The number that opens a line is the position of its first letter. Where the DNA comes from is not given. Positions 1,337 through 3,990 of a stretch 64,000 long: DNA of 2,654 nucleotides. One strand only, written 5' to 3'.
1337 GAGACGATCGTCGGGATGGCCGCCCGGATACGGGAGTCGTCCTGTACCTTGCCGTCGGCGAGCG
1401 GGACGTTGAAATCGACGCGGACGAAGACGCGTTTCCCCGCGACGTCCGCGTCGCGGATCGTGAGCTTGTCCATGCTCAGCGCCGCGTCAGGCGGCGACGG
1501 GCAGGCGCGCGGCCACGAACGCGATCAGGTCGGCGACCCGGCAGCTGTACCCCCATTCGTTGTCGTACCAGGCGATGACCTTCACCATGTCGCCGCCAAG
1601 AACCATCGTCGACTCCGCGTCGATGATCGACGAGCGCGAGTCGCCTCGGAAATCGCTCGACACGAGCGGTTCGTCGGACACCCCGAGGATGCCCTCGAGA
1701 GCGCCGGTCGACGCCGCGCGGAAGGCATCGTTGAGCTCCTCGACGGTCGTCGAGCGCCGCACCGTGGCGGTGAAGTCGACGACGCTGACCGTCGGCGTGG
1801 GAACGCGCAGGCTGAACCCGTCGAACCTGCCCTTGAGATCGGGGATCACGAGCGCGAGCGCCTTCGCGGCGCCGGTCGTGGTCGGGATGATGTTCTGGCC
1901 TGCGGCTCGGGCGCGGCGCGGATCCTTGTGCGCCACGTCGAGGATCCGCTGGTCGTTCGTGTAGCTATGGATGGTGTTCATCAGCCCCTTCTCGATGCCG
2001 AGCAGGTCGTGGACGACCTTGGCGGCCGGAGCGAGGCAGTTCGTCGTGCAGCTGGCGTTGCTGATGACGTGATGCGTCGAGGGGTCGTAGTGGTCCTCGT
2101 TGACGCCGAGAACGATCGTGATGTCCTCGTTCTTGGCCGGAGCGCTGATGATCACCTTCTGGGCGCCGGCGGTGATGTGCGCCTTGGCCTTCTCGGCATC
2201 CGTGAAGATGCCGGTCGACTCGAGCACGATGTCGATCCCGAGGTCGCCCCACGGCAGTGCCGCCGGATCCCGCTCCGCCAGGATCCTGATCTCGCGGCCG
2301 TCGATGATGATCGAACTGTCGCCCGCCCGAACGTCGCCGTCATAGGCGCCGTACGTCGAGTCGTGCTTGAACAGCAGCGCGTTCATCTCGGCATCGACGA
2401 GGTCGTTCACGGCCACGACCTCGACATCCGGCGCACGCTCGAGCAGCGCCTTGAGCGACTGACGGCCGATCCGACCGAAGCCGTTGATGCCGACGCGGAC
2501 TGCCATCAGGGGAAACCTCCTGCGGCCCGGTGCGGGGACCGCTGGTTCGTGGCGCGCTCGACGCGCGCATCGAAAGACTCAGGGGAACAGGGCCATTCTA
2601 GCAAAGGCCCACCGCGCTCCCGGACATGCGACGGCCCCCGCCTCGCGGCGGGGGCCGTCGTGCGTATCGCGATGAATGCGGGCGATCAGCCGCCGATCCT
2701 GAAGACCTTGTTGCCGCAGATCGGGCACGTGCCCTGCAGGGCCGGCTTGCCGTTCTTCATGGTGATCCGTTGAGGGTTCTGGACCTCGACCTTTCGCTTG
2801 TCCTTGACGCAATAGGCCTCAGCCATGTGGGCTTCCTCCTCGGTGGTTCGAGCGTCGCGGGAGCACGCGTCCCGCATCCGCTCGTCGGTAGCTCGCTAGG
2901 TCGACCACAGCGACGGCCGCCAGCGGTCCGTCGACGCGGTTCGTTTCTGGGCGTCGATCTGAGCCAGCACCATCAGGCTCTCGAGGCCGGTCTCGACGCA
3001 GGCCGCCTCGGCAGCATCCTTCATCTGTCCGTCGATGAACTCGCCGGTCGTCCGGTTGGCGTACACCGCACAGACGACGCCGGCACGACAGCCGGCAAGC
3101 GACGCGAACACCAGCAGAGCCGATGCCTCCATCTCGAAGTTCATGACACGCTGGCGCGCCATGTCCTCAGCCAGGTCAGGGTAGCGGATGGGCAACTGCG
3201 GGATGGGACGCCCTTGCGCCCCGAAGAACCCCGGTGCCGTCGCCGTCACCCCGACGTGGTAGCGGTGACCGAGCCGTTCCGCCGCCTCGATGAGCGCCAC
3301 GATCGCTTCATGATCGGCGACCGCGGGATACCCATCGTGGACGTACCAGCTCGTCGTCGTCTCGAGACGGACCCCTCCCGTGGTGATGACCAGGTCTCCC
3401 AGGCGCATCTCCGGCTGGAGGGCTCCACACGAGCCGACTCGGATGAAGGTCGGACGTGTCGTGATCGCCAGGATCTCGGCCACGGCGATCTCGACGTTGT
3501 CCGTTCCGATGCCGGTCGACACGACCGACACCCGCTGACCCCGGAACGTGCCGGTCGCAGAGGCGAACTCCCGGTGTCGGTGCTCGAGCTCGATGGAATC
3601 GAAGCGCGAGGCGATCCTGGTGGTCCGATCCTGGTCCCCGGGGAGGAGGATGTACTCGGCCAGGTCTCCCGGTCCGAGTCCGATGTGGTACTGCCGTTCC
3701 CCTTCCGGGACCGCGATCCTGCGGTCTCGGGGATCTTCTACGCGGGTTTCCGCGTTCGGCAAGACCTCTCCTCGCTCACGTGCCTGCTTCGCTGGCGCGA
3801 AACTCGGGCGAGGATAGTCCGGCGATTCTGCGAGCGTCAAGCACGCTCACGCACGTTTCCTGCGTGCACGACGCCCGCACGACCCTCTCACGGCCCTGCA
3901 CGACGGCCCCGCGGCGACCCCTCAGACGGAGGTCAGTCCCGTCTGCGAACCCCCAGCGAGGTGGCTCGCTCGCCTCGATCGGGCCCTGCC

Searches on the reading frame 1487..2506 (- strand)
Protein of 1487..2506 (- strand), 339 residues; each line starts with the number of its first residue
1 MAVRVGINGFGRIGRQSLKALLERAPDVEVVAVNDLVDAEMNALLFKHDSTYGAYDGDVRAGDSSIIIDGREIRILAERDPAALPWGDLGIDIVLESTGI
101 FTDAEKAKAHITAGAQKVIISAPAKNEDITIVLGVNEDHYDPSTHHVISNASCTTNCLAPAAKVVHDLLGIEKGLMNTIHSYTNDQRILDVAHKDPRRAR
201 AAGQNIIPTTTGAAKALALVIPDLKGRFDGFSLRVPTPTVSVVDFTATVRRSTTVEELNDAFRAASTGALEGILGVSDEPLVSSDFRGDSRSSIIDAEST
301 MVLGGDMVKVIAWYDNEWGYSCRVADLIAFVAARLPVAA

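Call 47: search_protein_families(library=pfam, proteins=[window:1487-2506:-], max_evalue=0.001)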
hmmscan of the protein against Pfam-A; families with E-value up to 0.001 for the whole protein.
window:1487-2506:- (339 aa): 2 families
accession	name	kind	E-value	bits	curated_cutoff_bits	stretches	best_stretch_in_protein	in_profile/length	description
PF02800.25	Gp_dh_C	-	2.6e-63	212.8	24.4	1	158-314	1-158/158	Glyceraldehyde 3-phosphate dehydrogenase, C-terminal domain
PF00044.30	Gp_dh_N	-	3.8e-37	127.1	31.7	1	3-103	1-100/101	Glyceraldehyde 3-phosphate dehydrogenase, NAD binding domain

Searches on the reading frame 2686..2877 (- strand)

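Call 47: search_protein_families(library=pfam, proteins=[window:2686-2877:-], max_evalue=0.001)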
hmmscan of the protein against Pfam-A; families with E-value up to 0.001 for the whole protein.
window:2686-2877:- (63 aa): 1 family
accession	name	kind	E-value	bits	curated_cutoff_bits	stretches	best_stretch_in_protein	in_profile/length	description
PF18930.5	DUF5679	-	1.6e-16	60.6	27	1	22-61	1-40/40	Domain of unknown function (DUF5679)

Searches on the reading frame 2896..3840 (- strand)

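Call 47: search_protein_families(library=pfam, proteins=[window:2896-3840:-], max_evalue=0.001)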
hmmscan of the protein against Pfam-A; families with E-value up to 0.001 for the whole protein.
window:2896-3840:- (314 aa): 1 family
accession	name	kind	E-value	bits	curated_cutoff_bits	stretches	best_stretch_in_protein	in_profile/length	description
PF01048.26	PNP_UDP_1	-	1.8e-35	122.9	25.1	1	63-280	2-224/233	Phosphorylase superfamily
